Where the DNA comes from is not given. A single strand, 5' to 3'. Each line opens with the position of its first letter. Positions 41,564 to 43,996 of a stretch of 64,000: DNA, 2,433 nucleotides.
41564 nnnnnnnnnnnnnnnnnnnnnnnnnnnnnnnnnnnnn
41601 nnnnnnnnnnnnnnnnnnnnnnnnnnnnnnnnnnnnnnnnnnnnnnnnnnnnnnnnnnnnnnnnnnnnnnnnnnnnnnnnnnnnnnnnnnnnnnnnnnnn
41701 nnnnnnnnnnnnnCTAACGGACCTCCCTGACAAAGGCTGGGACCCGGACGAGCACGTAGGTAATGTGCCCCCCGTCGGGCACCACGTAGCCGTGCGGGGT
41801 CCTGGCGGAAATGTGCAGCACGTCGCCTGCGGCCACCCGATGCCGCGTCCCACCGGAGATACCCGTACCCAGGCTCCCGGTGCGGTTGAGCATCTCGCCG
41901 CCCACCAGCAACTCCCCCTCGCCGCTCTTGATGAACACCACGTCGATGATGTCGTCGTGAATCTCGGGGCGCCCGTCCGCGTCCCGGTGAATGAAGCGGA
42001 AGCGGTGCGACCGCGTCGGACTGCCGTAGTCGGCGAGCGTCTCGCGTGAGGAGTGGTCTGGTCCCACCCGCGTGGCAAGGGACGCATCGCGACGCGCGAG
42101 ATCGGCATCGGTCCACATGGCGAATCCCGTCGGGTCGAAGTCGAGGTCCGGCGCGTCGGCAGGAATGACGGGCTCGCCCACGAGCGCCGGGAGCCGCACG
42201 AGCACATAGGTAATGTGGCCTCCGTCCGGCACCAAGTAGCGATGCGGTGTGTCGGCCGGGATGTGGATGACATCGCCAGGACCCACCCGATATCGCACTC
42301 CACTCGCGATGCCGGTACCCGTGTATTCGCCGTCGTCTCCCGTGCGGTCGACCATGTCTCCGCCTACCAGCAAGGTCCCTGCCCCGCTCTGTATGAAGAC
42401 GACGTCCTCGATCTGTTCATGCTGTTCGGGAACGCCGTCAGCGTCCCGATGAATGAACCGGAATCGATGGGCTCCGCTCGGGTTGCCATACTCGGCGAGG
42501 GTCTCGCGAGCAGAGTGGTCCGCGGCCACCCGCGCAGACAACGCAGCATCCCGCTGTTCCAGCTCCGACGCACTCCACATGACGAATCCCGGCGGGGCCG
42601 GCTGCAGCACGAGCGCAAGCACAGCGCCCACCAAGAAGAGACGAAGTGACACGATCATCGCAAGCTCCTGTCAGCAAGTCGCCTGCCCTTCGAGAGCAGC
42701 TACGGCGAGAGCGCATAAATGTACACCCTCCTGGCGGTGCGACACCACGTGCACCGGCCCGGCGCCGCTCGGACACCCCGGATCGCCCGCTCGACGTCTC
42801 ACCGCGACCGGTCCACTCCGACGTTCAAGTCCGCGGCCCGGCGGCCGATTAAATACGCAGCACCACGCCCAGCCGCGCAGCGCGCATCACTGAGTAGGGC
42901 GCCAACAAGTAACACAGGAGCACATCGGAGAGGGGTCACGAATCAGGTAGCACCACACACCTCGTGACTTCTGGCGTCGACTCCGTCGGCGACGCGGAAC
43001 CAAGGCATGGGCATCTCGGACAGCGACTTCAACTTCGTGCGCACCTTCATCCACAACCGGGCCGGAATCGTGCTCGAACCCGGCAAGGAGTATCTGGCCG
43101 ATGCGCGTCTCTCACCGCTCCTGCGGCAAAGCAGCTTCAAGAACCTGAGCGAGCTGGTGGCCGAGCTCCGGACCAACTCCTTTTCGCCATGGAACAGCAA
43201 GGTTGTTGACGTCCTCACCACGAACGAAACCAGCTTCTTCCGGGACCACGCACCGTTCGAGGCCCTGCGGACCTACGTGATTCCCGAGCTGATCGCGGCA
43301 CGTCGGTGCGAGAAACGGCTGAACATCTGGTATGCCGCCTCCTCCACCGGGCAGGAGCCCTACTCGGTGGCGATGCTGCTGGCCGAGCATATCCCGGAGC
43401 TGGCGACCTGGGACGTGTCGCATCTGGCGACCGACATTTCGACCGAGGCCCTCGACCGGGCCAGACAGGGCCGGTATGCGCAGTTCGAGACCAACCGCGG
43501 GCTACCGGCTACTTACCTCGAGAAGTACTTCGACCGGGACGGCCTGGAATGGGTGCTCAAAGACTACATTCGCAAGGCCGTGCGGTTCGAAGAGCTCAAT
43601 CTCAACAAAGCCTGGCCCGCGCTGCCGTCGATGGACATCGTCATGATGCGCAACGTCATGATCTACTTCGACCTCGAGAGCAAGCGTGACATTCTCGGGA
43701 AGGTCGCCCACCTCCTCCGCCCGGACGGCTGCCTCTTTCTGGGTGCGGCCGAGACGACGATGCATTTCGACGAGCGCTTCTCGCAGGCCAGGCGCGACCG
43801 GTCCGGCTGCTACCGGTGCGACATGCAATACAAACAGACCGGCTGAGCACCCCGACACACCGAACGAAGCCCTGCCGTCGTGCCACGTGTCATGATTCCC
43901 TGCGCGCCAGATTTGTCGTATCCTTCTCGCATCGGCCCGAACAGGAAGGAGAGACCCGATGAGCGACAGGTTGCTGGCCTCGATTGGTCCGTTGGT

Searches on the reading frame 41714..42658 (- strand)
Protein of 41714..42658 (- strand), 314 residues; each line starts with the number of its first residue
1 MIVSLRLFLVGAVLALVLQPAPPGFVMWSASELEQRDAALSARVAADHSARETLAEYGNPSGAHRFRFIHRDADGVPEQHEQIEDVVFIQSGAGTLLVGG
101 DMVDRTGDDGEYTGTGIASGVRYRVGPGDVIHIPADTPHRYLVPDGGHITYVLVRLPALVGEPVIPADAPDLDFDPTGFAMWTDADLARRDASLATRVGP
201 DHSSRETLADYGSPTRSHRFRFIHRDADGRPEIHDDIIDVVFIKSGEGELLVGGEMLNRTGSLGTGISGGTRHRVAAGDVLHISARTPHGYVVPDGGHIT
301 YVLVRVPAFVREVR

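Call 36: search_protein_families(library=pfam, proteins=[window:41714-42658:-], max_evalue=0.0001)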
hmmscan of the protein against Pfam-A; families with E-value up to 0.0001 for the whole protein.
window:41714-42658:- (314 aa): 2 families
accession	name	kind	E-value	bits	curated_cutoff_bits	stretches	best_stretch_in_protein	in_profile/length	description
PF07883.17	Cupin_2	-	1.3e-12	47.7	27.2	0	120-144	35-59/70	Cupin domain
PF02311.25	AraC_binding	-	4.7e-07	30.1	21.1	0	122-156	42-76/135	AraC-like ligand binding domain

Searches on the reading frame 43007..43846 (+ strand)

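Call 36: search_protein_families(library=pfam, proteins=[window:43007-43846:+], max_evalue=0.0001)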
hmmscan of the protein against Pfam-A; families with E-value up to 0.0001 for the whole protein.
window:43007-43846:+ (279 aa): 3 families
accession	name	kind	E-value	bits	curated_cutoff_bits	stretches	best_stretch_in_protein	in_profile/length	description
PF01739.24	CheR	-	6.1e-56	189.4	27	1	73-262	1-190/195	CheR methyltransferase, SAM binding domain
PF03705.20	CheR_N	-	2.2e-11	43.7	27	1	7-57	2-52/53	CheR methyltransferase, all-alpha domain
PF08242.18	Methyltransf_12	-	1.4e-05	26.2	30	0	189-243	48-98/98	Methyltransferase domain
